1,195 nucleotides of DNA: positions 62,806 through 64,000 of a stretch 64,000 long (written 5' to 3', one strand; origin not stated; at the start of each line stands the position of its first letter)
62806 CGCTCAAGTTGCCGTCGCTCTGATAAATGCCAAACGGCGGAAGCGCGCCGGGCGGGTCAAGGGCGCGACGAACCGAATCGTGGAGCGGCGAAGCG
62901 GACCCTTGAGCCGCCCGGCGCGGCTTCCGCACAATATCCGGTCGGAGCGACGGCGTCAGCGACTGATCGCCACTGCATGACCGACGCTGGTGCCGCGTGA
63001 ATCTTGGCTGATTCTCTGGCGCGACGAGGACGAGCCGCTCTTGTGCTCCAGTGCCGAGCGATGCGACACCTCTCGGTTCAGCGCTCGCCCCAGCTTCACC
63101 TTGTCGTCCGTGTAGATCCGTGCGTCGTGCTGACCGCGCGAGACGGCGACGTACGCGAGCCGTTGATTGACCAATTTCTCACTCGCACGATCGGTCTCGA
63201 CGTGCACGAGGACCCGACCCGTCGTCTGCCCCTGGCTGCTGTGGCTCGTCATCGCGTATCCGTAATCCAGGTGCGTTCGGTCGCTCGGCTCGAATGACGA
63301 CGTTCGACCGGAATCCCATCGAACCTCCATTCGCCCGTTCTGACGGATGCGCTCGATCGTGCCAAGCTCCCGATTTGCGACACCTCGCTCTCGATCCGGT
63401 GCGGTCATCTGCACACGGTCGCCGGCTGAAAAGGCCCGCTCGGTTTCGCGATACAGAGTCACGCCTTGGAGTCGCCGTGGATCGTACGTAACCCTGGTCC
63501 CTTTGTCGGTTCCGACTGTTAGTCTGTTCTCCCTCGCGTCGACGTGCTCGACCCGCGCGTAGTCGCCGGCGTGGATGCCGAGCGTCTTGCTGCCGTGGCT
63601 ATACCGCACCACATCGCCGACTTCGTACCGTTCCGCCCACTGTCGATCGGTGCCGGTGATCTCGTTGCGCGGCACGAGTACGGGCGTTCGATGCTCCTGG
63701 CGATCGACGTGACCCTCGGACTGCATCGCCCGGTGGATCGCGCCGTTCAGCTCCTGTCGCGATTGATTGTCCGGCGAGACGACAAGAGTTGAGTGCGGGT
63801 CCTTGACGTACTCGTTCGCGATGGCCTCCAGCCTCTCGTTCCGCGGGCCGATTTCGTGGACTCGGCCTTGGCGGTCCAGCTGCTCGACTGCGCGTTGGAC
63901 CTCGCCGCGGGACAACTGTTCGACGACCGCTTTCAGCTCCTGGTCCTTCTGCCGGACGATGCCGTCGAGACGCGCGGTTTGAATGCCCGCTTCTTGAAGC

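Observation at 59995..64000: Integrated mobile element bounded by a truncated tRNA-Thr 3' half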

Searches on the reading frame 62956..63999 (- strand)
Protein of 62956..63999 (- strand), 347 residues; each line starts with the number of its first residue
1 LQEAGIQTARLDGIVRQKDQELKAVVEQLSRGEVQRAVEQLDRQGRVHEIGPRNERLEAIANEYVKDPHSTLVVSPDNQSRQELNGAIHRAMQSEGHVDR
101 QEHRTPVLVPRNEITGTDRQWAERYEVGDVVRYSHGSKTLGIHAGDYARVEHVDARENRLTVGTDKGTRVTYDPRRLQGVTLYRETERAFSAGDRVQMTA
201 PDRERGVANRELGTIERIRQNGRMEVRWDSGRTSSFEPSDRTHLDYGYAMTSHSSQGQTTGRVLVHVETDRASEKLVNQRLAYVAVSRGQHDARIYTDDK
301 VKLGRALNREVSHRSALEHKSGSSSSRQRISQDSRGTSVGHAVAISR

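Call 7: search_protein_families(library=pfam, proteins=[window:62956-63999:-], max_evalue=0.01)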
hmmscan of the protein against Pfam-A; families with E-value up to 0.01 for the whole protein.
window:62956-63999:- (347 aa): 6 families
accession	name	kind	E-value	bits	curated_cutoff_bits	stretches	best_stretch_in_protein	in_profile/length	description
PF13604.12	AAA_30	-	2.8e-08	34.2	27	1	1-50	140-189/191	AAA domain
PF18335.7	SH3_13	-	6.9e-06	26.2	41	1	186-226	22-63/65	ATP-dependent RecD-like DNA helicase SH3 domain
PF13538.12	UvrD_C_2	-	1.6e-05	25.1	27.4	1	246-295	1-51/52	UvrD-like helicase C-terminal domain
PF23044.1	SH3-C_UBE2O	-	0.00085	19.6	21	1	192-240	5-55/68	UBE2O, ubiquitin binding SH3-C domain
PF14192.12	DUF4314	-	0.0072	16.7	27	0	188-233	10-56/69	Domain of unknown function (DUF4314)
PF01443.25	Viral_helicase1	-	0.0094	16.2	21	0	246-296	178-227/228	Viral superfamily 1 RNA helicase core domain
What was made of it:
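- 62956..64000 (-): C-terminal RecD-like helicase part of a TrwC-family (MOBF) relaxase. It runs off the window and is a 5'-truncated remnant. Pfam AAA_30 (C-terminal end only), SH3_13 and UvrD_C_2 (call 7).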

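Call 12: find_related_loci(query=window:62956-63999:-, collection=genome_contigs, flank=10000)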
Query window:62956-63999:- (347 aa) in genome_contigs; peptide patterns used: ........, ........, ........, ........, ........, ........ (x = any residue, [..] = any of these).
149 stretches matched a pattern; 85 encode a relative of the query (tblastn E <= 1e-3); the best 80 are kept; 80 distinct loci.
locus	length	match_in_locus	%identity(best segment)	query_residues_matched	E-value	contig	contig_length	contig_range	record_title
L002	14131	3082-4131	77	1-345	2e-176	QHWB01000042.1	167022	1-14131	MAG: Acidobacteria bacterium isolate gp6 AA54 14_1009_05_20cm_scaffold_13_curated, whole genome shotgun sequence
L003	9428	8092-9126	77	1-345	5e-173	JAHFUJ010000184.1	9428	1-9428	MAG: Acidobacteria bacterium isolate nzgw77 NODE_11967_length_9429_cov_10.444349, whole genome shotgun sequence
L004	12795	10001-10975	79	1-325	3e-170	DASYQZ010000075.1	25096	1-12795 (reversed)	MAG TPA_asm: Vicinamibacterales bacterium isolate SMAG_U4498 k141_1303365, whole genome shotgun sequence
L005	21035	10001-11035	77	1-345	7e-170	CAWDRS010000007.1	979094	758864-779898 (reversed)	MAG: uncultured Acidobacteriota bacterium isolate MFD04850.bin.2.282 genome assembly, contig: contig_18891, whole genome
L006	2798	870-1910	76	1-347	2e-178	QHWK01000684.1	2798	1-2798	MAG: Acidobacteria bacterium isolate gp6 AA45 14_1009_16_20cm_scaffold_36118_curated, whole genome shotgun sequence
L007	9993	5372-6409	74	1-345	2e-164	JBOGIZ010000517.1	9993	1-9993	MAG: Vicinamibacterales bacterium isolate TC-S_metawrap_bin.91 k127_2406896, whole genome shotgun sequence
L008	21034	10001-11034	79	1-345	4e-160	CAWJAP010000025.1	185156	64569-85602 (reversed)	MAG: Vicinamibacterales bacterium isolate MFD04850.bin.2.159 genome assembly, contig: contig_54675, whole genome shotgun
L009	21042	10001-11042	75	1-345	1e-148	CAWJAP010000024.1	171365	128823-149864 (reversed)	MAG: Vicinamibacterales bacterium isolate MFD04850.bin.2.159 genome assembly, contig: contig_46655, whole genome shotgun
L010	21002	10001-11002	66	1-334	7e-139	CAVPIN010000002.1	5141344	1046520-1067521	MAG: Terriglobia bacterium isolate MFD00008.bin.2.28 genome assembly, contig: contig_5316, whole genome shotgun sequence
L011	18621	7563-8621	63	1-347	5e-138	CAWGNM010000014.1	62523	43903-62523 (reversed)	MAG: uncultured Acidobacteriota bacterium isolate MFD00991.bin.2.75 genome assembly, contig: contig_26932, whole genome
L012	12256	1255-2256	65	1-334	9e-138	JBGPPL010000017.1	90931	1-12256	MAG: Terriglobia bacterium isolate OBJ2_061818_050_14 k141_3146871_length_90931_cov_13.9379, whole genome shotgun sequen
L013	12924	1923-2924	65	1-334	9e-138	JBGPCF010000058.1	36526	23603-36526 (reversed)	MAG: Terriglobia bacterium isolate OBJ_0618_050_56 k141_2521495_length_36526_cov_12.9984, whole genome shotgun sequence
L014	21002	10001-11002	63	1-334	3e-137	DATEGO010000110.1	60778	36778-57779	MAG TPA_asm: Candidatus Acidoferrum sp. isolate SMAG_U8787 k141_951155, whole genome shotgun sequence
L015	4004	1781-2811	76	1-345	2e-139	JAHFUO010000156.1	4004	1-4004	MAG: Acidobacteria bacterium isolate nzgw81 NODE_48224_length_4005_cov_5.522915, whole genome shotgun sequence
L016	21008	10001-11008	57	1-341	2e-121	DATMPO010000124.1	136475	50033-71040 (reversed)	MAG TPA_asm: Verrucomicrobiia bacterium isolate SMAG_U12904 k141_4033473, whole genome shotgun sequence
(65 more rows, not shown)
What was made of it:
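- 62956..64000 (-): 74-79% identical to relaxases of Vicinamibacterales/Acidobacteria MAGs (call 12).
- Related complete elements with cognate integrases are common in the same lineage, and one MAG carries two of them (L008 and L009, call 12).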

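Call 18: search_protein_families(library=pfam, proteins=[L008:2696-3910:-, L008:3907-4386:-, L008:4380-5759:+, L008:5850-6425:-, L008:6523-7197:+, L008:7167-8264:+, L008:8274-9248:+, L008:10680-13010:+, L008:13452-13835:+, L008:13840-14193:+], max_evalue=0.001)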
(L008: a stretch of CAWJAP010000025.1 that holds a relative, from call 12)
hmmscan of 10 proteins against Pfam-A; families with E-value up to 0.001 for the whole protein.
L008:2696-3910:- (404 aa): 5 families
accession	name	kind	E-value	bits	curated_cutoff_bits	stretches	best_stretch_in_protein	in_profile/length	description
PF00589.27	Phage_integrase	-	7.2e-24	84.9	27.1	1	185-333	21-169/172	Phage integrase family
PF22022.2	Phage_int_M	-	1.5e-05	25.6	27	1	71-159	4-95/96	Phage integrase central domain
PF13102.12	Phage_int_SAM_5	-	1.6e-05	25.6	22.3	1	82-156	20-95/98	Phage integrase SAM-like domain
PF13495.12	Phage_int_SAM_4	-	2.9e-05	24.8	27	1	93-141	28-76/85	Phage integrase, N-terminal SAM-like domain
PF24624.1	Int_N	-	5.9e-05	24.2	27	1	67-159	4-98/100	Phage integrase, N-terminal domain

L008:3907-4386:- (159 aa): 4 families
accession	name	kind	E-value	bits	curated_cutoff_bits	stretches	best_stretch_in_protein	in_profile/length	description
PF12728.13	HTH_17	-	1.1e-11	45.3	27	1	101-154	2-50/51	Helix-turn-helix domain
PF00376.29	MerR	-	3.9e-06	27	28.2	1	105-132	4-32/38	MerR family regulatory protein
PF13411.12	MerR_1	-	4e-05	24.1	21.6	1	102-137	2-36/69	MerR HTH family regulatory protein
PF13384.12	HTH_23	-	0.00031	20.9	24.6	0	99-122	16-39/50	Homeodomain-like domain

L008:4380-5759:+ (459 aa): 5 families
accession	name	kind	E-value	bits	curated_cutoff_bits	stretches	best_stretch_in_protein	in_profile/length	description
PF13560.12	HTH_31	-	1.5e-14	54.4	27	1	47-104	2-60/64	Helix-turn-helix domain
PF01381.28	HTH_3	-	8.8e-12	45.3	23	1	51-104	1-54/55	Helix-turn-helix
PF06114.19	Peptidase_M78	-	3.9e-11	43.3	22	1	205-294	1-91/123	IrrE N-terminal-like domain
PF12844.13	HTH_19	-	1.3e-09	38.3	30.2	1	50-102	3-55/64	Helix-turn-helix domain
PF13413.12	HTH_25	-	1.4e-05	25.2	24.6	1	51-82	2-33/62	Helix-turn-helix domain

L008:5850-6425:- (191 aa): 0 families

L008:6523-7197:+ (224 aa): 0 families

L008:7167-8264:+ (365 aa): 3 families
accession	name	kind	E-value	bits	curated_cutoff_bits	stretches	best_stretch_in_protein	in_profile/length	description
PF10412.15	TrwB_AAD_bind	-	8.8e-48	163.5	20.5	1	34-293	106-376/387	Type IV secretion-system coupling protein DNA-binding domain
PF12696.13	TraG-D_C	-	6.6e-23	81.5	22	1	166-284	1-125/126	TraM recognition site of TraD and TraG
PF02534.20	T4SS-DNA_transf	-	5.4e-14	52.3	20.1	1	128-285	262-425/468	Type IV secretory system Conjugative DNA transfer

L008:8274-9248:+ (324 aa): 1 family
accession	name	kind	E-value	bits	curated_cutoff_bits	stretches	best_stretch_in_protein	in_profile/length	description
PF08751.17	TrwC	-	3e-62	211.3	25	1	10-290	1-275/286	TrwC relaxase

L008:10680-13010:+ (776 aa): 2 families
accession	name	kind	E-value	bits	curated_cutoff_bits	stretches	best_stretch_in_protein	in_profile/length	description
PF04986.18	Y2_Tnp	-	8.6e-22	78.5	20.9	1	436-656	1-177/183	Putative transposase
PF14319.11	Zn_Tnp_IS91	-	8.6e-17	61.4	26.3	1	314-391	15-90/90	Transposase zinc-binding domain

L008:13452-13835:+ (127 aa): 1 family
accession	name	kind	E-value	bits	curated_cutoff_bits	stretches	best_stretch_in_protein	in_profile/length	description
PF04255.20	DUF433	-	1.8e-06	28.1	23.6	1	43-82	17-56/56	Protein of unknown function (DUF433)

L008:13840-14193:+ (117 aa): 1 family
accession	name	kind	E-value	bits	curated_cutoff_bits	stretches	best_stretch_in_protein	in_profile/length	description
PF18480.7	DUF5615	-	2.5e-09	37.4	23.8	1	3-112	2-105/110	Domain of unknown function (DUF5615)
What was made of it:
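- On MOBF (TrwC/TraI) relaxase: Present in L008 (PF08751, 3e-62, call 18).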

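Call 21: search_protein_families(library=pfam, proteins=[L005:2590-3993:-, L005:3981-4283:-, L005:2-2335:+, L009:3553-4266:-, L009:2703-3266:-, L009:1300-2391:+, L009:247-999:+, L005:11358-13772:-, L005:13944-15833:-, L009:12614-15370:+], max_evalue=0.001)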
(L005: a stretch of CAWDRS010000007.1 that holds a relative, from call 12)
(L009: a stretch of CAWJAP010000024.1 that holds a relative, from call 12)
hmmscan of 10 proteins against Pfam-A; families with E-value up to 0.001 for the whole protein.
L005:2590-3993:- (467 aa): 1 family
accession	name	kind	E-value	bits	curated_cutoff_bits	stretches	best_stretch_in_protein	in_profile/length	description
PF00589.27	Phage_integrase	-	8e-19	68.5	27.1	1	287-444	31-169/172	Phage integrase family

L005:3981-4283:- (100 aa): 1 family
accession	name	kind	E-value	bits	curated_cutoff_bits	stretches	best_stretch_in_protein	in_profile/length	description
PF12728.13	HTH_17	-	6.9e-08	33.1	27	1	32-83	1-49/51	Helix-turn-helix domain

L005:2-2335:+ (777 aa): 4 families
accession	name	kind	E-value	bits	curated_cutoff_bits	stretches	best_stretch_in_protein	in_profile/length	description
PF00069.31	Pkinase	-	5.3e-31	108.4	31.7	1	4-163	103-256/263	Protein kinase domain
PF07714.23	PK_Tyr_Ser-Thr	-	1.5e-20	74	23.1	1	2-159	105-249/258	Protein tyrosine and serine/threonine kinase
PF07676.18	PD40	-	3.1e-10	40.2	20.9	0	360-379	11-30/38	WD40-like Beta Propeller Repeat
PF01636.29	APH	-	8.4e-07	29.4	23.2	1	3-48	149-200/239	Phosphotransferase enzyme family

L009:3553-4266:- (237 aa): 0 families

L009:2703-3266:- (187 aa): 1 family
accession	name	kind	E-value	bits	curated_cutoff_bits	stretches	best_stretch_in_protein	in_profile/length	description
PF00589.27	Phage_integrase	-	1.9e-16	60.8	27.1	1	18-173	31-171/172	Phage integrase family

L009:1300-2391:+ (363 aa): 1 family
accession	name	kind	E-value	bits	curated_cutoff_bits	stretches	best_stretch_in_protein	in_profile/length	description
PF02687.27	FtsX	-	3.8e-08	33.8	25.5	1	285-340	18-73/120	FtsX-like permease C-terminal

L009:247-999:+ (250 aa): 1 family
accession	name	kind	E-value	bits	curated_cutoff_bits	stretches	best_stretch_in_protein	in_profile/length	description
PF12704.14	MacB_PCD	-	5.5e-13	50.1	27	1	59-167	96-198/207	MacB-like periplasmic core domain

L005:11358-13772:- (804 aa): 2 families
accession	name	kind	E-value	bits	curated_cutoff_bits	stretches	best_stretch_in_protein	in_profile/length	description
PF12704.14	MacB_PCD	-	2.4e-30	106.8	27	2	23-230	2-206/207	MacB-like periplasmic core domain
PF02687.27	FtsX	-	1.1e-29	103.3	25.5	2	273-394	2-119/120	FtsX-like permease C-terminal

L005:13944-15833:- (629 aa): 2 families
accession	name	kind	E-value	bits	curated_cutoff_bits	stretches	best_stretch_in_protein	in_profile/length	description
PF05569.17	Peptidase_M56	-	2.7e-27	96.2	31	1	110-302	94-293/296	BlaR1 peptidase M56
PF01435.24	Peptidase_M48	-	4.4e-05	23.8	20.3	1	205-254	62-114/186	Peptidase family M48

L009:12614-15370:+ (918 aa): 0 families

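Call 31: find_homologous_proteins(query=window:62956-63999:-, max_evalue=1e-60)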
Query window:62956-63999:- (347 aa): 2534 proteins with E <= 1e-60 among 6677 candidates; the best 120 are listed.
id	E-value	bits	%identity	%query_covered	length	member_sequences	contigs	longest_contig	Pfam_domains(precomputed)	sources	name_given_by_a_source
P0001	3.3e-219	745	100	100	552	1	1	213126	PF13538.13,PF13604.13,PF13245.13,PF18335.8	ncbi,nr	ncbi:MAG: AAA family ATPase [Cyanobacteria bacterium]|nr:AAA family ATPase [Cyanobacteriota bacteriu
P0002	6.5e-166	570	78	99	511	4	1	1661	PF13538.13,PF01443.25,PF13604.13,PF13245.13,PF22232.3,PF02562.23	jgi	jgi:ATP-dependent exoDNAse (exonuclease V) alpha subunit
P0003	2.8e-163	561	77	99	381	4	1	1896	PF13538.13,PF13604.13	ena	-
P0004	6.3e-163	560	77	99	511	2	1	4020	PF13538.13,PF01443.25,PF13604.13,PF13245.13,PF18335.8,PF22232.3,PF13191.13,PF02562.23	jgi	jgi:ATP-dependent exoDNAse (exonuclease V) alpha subunit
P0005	3.5e-162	558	76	100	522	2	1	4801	PF01443.25,PF13604.13,PF13245.13,PF22232.3,PF02562.23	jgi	-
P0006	3.8e-162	557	77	100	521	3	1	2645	PF13538.13,PF01443.25,PF13604.13,PF13245.13,PF22232.3,PF02562.23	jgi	jgi:ATP-dependent exoDNAse (exonuclease V) alpha subunit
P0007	5.5e-162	557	76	99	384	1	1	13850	PF13604.13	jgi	jgi:ATP-dependent exoDNAse (exonuclease V) alpha subunit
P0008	1.3e-161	556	80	94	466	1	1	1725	PF13538.13,PF01443.25,PF13604.13,PF13245.13,PF14192.13,PF22232.3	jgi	jgi:ATP-dependent exoDNAse (exonuclease V) alpha subunit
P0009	2.8e-161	555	74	100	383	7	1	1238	PF13538.13,PF13604.13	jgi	jgi:ATP-dependent exoDNAse (exonuclease V) alpha subunit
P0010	7.5e-161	553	78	97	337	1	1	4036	PF13538.13,PF13604.13,PF18335.8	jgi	jgi:ATP-dependent exoDNAse (exonuclease V) alpha subunit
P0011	1.3e-160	552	76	99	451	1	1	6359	PF13604.13,PF13245.13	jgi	jgi:ATP-dependent exoDNAse (exonuclease V) alpha subunit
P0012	4.3e-160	551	78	97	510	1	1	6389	PF01443.25,PF13604.13,PF13245.13,PF22232.3,PF02562.23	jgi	jgi:ATP-dependent exoDNAse (exonuclease V) alpha subunit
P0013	6.6e-160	550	76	99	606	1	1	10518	PF13086.13,PF01443.25,PF13604.13,PF13245.13,PF22232.3,PF25199.2,PF02562.23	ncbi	-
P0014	6.8e-160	550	76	99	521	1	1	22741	PF13538.13,PF13086.13,PF01443.25,PF13604.13,PF13245.13,PF22232.3,PF02562.23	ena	-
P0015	1.2e-159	549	76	100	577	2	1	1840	PF13538.13,PF13086.13,PF01443.25,PF13604.13,PF13245.13,PF22232.3,PF02562.23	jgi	jgi:ATP-dependent exoDNAse (exonuclease V) alpha subunit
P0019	1.6e-158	546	84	88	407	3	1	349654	PF13604.13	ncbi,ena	-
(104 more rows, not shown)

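Call 32: find_encoding_contigs(protein=P0001, flank=10000, max_places=5)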
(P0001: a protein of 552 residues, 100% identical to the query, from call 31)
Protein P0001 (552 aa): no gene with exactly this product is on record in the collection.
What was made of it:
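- Tried and rejected: P0001 is not in the gene-position index (call 32).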

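Call 39: find_homologous_proteins(query=L005:2590-3993:-, max_evalue=1e-40)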
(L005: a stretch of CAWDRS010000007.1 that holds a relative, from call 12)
Query L005:2590-3993:- (467 aa): 490 proteins with E <= 1e-40 among 8000 candidates; the best 120 are listed.
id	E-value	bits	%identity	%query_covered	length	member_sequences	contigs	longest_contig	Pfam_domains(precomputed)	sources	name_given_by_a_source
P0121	5.3e-293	990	91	100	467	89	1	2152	PF00589.28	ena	-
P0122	1.2e-273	926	86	98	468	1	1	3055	PF00589.28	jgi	jgi:integrase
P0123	1.4e-264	896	83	99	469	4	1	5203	PF00589.28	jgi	jgi:integrase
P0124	5.4e-261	884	80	99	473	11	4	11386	PF00589.28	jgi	jgi:integrase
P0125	2.2e-159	549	84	61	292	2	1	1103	PF00589.28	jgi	-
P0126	5.7e-140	485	76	59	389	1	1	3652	-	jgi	jgi:hypothetical protein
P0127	7.5e-130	452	48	100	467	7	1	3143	PF00589.28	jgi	jgi:integrase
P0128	2.8e-128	447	48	97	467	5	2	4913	PF00589.28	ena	-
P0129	1.5e-127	444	48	97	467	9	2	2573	PF00589.28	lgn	-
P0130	5.8e-127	442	48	100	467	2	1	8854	PF00589.28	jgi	jgi:integrase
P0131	6.9e-127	442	47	100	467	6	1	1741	PF00589.28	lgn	-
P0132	1.6e-126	441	48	97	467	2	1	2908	PF00589.28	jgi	-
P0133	2.7e-126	440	48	100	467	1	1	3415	PF00589.28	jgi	jgi:integrase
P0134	4.0e-126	440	48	100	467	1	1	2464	PF00589.28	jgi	-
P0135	6.0e-126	439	48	98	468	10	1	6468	PF00589.28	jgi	jgi:integrase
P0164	6.8e-117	409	78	48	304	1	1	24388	-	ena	-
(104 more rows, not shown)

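Call 40: find_encoding_contigs(protein=P0124, flank=10000, max_places=6)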
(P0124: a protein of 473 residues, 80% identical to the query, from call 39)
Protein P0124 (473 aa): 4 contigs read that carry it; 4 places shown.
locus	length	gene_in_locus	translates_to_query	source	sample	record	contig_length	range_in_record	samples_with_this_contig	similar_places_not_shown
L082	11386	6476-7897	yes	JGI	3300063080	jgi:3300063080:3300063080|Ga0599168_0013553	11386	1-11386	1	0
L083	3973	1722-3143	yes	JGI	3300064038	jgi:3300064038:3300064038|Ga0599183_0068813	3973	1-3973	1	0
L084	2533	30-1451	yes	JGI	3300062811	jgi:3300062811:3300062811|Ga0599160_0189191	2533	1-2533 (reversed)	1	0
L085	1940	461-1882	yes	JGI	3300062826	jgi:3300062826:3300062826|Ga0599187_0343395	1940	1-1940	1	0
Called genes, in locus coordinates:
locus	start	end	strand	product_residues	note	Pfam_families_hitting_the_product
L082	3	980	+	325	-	?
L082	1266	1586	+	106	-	-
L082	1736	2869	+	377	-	-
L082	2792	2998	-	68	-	-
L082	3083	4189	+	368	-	-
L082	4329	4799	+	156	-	-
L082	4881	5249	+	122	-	-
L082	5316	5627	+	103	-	-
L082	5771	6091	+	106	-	-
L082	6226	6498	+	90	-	PF12728:HTH_17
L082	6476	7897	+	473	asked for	PF00589:Phage_integrase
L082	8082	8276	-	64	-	-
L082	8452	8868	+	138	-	PF01894:YjbQ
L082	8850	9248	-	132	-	PF02311:AraC_binding (weak), PF07883:Cupin_2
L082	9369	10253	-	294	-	PF13620:CarboxypepD_reg (faint), PF08308:PEGA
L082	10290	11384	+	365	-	?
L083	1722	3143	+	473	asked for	PF00589:Phage_integrase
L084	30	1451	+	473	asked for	PF00589:Phage_integrase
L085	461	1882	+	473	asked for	PF00589:Phage_integrase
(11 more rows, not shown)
